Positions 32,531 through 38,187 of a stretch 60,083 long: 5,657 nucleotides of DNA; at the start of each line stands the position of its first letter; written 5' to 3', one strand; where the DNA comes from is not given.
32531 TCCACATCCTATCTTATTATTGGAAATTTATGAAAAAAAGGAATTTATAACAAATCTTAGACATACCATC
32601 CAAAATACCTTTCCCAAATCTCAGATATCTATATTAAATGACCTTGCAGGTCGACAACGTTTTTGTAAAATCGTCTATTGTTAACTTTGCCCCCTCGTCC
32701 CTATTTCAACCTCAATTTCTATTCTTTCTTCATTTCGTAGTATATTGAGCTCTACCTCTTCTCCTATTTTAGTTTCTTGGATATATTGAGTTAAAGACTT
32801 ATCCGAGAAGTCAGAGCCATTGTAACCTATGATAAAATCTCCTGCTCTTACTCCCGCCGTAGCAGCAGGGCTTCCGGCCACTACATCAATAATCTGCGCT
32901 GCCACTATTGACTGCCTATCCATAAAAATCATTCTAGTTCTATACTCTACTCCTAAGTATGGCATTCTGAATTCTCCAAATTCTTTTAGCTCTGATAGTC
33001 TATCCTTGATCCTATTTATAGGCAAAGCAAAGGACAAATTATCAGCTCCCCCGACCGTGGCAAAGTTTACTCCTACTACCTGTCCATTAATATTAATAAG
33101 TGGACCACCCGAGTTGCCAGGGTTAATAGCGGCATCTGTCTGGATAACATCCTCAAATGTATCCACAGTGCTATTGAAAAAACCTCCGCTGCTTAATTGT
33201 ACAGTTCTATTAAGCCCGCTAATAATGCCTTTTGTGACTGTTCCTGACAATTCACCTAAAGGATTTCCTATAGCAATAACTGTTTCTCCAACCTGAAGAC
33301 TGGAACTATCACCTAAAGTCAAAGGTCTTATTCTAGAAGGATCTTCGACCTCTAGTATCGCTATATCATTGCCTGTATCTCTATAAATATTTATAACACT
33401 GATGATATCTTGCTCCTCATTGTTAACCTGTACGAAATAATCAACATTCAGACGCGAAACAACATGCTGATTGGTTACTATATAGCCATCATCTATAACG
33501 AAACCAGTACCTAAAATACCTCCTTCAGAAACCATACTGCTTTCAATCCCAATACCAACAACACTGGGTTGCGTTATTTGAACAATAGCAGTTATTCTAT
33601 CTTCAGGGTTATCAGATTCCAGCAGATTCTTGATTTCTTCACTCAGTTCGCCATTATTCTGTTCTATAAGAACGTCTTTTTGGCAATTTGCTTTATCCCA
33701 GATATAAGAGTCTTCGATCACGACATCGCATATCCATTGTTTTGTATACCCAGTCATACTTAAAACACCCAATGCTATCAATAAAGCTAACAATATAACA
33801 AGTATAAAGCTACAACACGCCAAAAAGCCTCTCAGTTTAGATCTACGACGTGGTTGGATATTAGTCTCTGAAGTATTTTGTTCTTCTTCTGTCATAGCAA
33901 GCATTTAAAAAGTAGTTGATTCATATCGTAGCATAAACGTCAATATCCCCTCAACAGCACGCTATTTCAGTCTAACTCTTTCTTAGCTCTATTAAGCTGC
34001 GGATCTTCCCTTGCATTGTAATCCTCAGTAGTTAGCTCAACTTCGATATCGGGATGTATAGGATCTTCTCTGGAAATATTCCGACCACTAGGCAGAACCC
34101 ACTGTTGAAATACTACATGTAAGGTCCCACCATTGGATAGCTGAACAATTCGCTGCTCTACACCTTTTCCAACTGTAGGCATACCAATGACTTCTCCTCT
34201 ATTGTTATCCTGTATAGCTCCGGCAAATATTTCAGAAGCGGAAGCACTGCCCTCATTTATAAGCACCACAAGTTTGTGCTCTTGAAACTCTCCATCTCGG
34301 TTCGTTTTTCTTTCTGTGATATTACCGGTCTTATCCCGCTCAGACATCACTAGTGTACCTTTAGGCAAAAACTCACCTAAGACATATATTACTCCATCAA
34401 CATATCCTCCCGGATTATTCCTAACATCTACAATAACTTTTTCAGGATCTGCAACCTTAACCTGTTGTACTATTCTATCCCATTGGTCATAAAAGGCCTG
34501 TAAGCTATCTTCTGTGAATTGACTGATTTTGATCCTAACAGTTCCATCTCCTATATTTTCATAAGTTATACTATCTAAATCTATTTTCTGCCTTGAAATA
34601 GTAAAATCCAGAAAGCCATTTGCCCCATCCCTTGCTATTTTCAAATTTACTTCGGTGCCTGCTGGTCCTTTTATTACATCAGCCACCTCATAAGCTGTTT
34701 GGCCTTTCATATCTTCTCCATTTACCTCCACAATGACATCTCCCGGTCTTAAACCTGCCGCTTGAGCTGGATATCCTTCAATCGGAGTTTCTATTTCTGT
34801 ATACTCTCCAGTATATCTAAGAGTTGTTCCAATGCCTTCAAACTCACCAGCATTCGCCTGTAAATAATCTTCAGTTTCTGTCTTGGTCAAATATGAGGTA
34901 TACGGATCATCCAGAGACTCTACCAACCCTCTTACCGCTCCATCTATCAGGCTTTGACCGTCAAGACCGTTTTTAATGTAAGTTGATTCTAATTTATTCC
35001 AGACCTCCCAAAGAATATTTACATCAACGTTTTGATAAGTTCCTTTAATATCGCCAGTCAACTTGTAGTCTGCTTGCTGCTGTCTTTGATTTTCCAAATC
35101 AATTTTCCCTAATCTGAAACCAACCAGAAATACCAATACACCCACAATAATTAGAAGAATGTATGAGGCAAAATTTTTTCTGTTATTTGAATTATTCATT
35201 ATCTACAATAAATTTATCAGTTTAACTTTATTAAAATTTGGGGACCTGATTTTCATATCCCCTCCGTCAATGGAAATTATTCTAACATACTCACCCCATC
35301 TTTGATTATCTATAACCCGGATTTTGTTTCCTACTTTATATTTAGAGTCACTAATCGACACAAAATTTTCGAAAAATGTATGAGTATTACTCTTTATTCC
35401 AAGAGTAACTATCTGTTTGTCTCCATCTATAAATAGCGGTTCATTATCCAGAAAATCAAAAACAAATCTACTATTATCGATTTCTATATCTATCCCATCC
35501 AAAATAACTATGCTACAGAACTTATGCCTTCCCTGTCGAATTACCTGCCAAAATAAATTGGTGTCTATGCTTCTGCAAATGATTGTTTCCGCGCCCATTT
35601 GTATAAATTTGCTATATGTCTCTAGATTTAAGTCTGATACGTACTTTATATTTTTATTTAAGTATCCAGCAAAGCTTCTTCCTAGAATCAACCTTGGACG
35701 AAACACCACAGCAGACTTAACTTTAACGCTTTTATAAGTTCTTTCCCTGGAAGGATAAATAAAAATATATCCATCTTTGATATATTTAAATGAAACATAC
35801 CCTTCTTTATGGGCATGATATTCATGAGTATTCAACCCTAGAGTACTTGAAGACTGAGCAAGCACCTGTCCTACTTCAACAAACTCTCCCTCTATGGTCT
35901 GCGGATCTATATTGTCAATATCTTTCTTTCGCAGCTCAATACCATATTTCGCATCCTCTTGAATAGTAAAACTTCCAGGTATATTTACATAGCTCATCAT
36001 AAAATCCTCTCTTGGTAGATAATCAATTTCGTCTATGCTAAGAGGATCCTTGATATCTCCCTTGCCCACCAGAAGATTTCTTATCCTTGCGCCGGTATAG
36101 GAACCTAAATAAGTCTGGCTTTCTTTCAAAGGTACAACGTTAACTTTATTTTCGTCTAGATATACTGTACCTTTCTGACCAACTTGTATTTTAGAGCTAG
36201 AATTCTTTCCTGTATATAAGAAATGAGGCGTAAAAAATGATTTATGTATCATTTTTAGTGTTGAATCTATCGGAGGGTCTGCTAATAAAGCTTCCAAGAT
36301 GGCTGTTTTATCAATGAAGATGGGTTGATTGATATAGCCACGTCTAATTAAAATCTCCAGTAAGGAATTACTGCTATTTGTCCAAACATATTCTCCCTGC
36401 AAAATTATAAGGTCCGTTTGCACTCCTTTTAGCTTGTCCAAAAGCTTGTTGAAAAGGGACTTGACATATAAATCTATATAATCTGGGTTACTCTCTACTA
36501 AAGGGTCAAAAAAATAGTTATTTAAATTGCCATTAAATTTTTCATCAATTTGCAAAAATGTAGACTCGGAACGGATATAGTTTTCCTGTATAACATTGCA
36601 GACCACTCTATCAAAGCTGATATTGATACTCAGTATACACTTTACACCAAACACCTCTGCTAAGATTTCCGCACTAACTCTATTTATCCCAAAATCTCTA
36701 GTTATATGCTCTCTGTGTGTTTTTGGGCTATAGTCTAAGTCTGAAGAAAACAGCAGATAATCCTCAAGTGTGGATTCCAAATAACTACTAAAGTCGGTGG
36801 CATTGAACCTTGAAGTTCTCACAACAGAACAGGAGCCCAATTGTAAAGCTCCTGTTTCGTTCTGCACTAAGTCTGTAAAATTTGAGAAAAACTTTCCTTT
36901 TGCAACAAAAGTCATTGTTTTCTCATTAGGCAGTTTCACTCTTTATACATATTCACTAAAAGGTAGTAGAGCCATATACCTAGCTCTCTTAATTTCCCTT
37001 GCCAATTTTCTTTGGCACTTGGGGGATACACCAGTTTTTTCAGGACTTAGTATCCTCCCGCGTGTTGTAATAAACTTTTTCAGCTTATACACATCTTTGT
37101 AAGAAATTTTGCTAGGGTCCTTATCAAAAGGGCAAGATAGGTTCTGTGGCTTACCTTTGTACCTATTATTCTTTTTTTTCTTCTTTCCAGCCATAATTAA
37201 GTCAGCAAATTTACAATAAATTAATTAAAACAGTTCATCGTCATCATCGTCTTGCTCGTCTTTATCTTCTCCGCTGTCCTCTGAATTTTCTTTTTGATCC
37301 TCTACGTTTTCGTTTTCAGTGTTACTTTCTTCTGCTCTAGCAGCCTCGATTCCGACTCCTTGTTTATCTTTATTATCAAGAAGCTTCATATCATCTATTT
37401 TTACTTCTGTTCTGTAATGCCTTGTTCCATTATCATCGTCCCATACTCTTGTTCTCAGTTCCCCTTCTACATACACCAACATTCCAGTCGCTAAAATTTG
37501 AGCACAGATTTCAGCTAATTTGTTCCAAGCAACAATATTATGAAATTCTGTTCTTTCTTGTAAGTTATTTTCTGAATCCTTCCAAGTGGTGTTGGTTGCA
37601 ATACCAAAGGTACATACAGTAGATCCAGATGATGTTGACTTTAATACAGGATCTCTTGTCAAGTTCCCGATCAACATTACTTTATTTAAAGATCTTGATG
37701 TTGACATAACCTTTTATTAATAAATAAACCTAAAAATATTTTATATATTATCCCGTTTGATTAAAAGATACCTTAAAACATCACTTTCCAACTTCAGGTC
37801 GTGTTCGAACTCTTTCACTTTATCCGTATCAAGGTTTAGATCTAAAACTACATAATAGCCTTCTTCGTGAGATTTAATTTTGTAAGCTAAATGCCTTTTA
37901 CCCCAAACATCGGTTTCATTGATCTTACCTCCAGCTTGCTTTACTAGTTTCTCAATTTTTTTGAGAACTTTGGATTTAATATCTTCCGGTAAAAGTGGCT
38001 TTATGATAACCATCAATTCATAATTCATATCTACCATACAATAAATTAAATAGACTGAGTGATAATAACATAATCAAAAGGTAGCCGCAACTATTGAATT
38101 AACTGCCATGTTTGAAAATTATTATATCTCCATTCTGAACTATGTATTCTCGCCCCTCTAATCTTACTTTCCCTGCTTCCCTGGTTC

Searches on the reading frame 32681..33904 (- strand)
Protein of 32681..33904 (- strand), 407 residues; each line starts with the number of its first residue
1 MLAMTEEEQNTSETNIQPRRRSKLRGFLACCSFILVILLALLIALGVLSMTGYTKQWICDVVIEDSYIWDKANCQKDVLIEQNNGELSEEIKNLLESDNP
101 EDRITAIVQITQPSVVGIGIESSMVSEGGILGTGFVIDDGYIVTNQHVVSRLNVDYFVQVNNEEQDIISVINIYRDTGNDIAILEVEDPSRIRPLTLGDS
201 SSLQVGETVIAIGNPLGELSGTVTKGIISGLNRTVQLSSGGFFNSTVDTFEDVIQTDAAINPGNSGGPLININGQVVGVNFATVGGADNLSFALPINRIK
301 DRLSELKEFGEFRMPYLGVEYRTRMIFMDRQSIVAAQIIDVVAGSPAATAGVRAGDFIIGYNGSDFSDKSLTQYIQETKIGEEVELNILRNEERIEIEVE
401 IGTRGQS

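Call 23: search_protein_families(library=pfam, max_evalue=0.00001, proteins=[window:32681-33904:-])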
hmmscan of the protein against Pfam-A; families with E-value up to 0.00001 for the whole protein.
window:32681-33904:- (407 aa): 5 families
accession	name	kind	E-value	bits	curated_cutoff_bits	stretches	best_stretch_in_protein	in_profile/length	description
PF13365.12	Trypsin_2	-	1.2e-31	110.8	27.6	1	132-279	1-144/144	Trypsin-like peptidase domain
PF00089.32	Trypsin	-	2.2e-24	86.9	20.6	1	114-301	14-218/220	Trypsin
PF13180.12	PDZ_2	-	7.3e-11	42.6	27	1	317-401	3-80/80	PDZ domain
PF17820.7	PDZ_6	-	2.8e-08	33.8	27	1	338-390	2-54/54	PDZ domain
PF00595.29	PDZ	-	5.8e-06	27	23.2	0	336-388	27-80/81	PDZ domain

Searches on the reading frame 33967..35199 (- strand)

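Call 23: search_protein_families(library=pfam, max_evalue=0.00001, proteins=[window:33967-35199:-])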
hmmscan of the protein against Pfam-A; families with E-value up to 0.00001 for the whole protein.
window:33967-35199:- (410 aa): 5 families
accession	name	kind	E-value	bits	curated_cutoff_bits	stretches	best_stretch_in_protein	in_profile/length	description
PF03572.23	Peptidase_S41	-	8e-40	136.6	24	1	223-387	5-165/165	Peptidase family S41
PF17820.7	PDZ_6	-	1.2e-14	54.2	27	1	136-190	2-54/54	PDZ domain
PF00595.29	PDZ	-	8.2e-10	39.4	23.2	1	133-188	26-80/81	PDZ domain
PF22694.1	CtpB_N-like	-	5.3e-08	33.6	27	1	58-106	36-83/85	Activating protease CtpB N-terminal domain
PF13180.12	PDZ_2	-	2.1e-07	31.5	27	1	136-194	16-73/80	PDZ domain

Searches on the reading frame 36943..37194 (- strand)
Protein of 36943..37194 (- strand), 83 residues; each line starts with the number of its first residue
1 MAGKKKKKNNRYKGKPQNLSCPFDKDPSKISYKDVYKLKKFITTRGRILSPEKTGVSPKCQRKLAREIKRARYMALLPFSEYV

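Call 23: search_protein_families(library=pfam, max_evalue=0.00001, proteins=[window:36943-37194:-])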
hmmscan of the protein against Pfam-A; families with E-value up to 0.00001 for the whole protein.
window:36943-37194:- (83 aa): 1 family
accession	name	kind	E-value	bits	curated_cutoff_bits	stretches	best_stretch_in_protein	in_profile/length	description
PF01084.26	Ribosomal_S18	-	2e-20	73.1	21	1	29-77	4-52/52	Ribosomal protein S18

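Call 25: search_solved_structures(query=window:36943-37194:-, max_evalue=0.001, show_alignments=2)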
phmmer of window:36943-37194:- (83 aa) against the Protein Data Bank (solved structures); distinct sequences matched with E-value up to 0.001: 64 (the best 60 are shown).
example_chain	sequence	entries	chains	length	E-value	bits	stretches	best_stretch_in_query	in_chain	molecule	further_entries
8fmw_R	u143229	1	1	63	1.5e-14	57.5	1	20-80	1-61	30S ribosomal protein S18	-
9h90_r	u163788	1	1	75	2.9e-13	53.5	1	21-81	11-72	30S ribosomal protein S18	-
7nhn_s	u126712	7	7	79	3.2e-13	53.3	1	12-79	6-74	30S ribosomal protein S18 | Small ribosomal subunit protein bS18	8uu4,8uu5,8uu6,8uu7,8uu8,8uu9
3j9w_AR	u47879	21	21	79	1.1e-12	51.6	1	20-79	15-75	30S ribosomal protein bS18 | 30S ribosomal protein S18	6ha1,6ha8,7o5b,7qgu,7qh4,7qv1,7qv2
5iqr_w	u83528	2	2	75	1.2e-12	51.5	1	21-81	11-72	30S ribosomal protein S18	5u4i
5njt_R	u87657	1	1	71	1.5e-12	51.2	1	27-79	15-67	30S ribosomal protein S18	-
6htq_r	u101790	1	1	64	1.8e-12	51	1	28-79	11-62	30S ribosomal protein S18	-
4v4v_AR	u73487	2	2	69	1.9e-12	50.9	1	27-81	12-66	30S ribosomal subunit protein S18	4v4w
7otc_r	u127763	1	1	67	1.9e-12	50.8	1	27-81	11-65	30S ribosomal protein S18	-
8jsg_1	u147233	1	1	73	2e-12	50.8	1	21-81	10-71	Small ribosomal subunit protein bS18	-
7nbu_R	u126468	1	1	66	2e-12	50.8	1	27-81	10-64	30S ribosomal protein S18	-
10fz_R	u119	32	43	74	2e-12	50.8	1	21-81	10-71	Small ribosomal subunit protein bS18 | 30S ribosomal protein S18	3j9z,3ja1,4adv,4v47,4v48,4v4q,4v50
7acj_w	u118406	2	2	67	2e-12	50.8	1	27-81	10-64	30S ribosomal protein S18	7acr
23wi_r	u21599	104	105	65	2e-12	50.8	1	27-81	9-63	Small ribosomal subunit protein bS18 | 30S ribosomal protein S18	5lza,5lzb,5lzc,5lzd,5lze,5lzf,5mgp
11bq_R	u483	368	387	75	2.1e-12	50.7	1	21-81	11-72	Small ribosomal subunit protein bS18 | 30S ribosomal protein S18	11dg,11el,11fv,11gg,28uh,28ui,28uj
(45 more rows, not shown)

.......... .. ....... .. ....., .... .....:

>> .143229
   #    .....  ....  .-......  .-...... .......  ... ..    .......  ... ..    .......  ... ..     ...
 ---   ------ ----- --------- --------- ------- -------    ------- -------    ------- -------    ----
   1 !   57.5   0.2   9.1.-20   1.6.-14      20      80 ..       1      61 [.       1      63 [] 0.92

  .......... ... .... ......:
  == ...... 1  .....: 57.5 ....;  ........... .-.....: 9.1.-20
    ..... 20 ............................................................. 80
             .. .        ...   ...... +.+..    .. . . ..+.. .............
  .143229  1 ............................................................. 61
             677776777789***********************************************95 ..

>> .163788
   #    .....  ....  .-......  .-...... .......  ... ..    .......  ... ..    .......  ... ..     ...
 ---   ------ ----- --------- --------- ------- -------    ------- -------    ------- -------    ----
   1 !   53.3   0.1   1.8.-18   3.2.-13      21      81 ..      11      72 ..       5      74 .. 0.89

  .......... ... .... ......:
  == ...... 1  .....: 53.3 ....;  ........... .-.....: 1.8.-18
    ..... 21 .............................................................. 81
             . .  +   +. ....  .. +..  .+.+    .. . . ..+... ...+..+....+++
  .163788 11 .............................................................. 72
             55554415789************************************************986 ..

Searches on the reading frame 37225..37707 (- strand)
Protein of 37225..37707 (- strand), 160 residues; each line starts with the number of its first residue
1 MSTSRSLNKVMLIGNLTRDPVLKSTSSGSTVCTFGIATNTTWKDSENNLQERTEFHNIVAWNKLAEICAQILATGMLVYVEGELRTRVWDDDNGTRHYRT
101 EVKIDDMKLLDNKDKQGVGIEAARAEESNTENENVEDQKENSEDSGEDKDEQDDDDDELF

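Call 23: search_protein_families(library=pfam, max_evalue=0.00001, proteins=[window:37225-37707:-])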
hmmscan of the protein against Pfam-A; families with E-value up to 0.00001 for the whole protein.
window:37225-37707:- (160 aa): 1 family
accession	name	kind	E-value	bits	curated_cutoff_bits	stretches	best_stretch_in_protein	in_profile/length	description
PF00436.31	SSB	-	1.8e-36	124.8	26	1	7-110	1-104/104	Single-strand binding protein family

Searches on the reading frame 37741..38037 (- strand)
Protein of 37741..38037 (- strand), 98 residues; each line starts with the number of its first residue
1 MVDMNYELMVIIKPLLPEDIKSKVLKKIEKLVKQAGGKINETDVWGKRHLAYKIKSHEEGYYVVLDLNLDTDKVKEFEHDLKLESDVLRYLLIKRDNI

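Call 23: search_protein_families(library=pfam, max_evalue=0.00001, proteins=[window:37741-38037:-])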
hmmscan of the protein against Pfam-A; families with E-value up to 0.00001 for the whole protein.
window:37741-38037:- (98 aa): 1 family
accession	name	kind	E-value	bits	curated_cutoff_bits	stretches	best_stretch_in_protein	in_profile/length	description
PF01250.22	Ribosomal_S6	-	1.7e-28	99.1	27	1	5-94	1-90/90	Ribosomal protein S6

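Call 26: search_solved_structures(query=window:37741-38037:-, max_evalue=0.001, show_alignments=2)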
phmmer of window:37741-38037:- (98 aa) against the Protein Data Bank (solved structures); distinct sequences matched with E-value up to 0.001: 72 (the best 60 are shown).
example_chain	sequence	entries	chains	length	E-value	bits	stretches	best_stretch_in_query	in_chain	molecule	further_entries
7nhn_g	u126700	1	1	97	3.4e-18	69.2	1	5-96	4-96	30S ribosomal protein S6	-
8uu4_f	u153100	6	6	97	4.7e-18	68.8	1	5-96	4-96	Small ribosomal subunit protein bS6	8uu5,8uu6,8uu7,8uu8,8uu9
5v93_f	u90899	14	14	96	9e-18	67.9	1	6-96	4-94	30S ribosomal protein S6 | Small ribosomal subunit protein bS6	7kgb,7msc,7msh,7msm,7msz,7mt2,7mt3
3r3t_A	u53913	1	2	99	7.9e-17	64.9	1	5-96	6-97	30S ribosomal protein S6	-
32nj_F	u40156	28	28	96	1.3e-16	64.2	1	6-96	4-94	Small ribosomal subunit protein bS6 | 30S ribosomal protein S6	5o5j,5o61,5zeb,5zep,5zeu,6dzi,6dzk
3j9w_AF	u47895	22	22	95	1.7e-16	63.8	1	5-96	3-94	30S ribosomal protein bS6 | 30S ribosomal protein S6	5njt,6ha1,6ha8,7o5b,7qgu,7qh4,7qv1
6htq_f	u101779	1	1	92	3.5e-16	62.8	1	6-95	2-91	30S ribosomal protein S6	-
5nd8_f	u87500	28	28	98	1.5e-15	60.8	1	5-96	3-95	30S ribosomal protein S6 | Small ribosomal subunit protein bS6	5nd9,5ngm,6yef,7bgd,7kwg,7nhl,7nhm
5li0_f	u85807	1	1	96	1.6e-15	60.7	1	5-96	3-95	30S ribosomal protein S6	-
5tcu_SE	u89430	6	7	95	2.5e-15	60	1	5-96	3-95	30S ribosomal protein S6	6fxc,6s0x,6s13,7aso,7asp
5t7v_SE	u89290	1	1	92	1.3e-14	57.7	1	5-94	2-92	30S ribosomal protein S6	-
5xyu_F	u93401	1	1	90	1.8e-14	57.3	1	9-96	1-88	30S ribosomal protein S6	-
7nhk_g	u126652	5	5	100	1.8e-13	54.1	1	3-95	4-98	30S ribosomal protein S6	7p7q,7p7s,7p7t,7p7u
7p7r_g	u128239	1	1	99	2.1e-13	53.9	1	3-94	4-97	30S ribosomal protein S6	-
6o8w_f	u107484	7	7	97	2.4e-13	53.7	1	3-94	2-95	30S ribosomal protein S6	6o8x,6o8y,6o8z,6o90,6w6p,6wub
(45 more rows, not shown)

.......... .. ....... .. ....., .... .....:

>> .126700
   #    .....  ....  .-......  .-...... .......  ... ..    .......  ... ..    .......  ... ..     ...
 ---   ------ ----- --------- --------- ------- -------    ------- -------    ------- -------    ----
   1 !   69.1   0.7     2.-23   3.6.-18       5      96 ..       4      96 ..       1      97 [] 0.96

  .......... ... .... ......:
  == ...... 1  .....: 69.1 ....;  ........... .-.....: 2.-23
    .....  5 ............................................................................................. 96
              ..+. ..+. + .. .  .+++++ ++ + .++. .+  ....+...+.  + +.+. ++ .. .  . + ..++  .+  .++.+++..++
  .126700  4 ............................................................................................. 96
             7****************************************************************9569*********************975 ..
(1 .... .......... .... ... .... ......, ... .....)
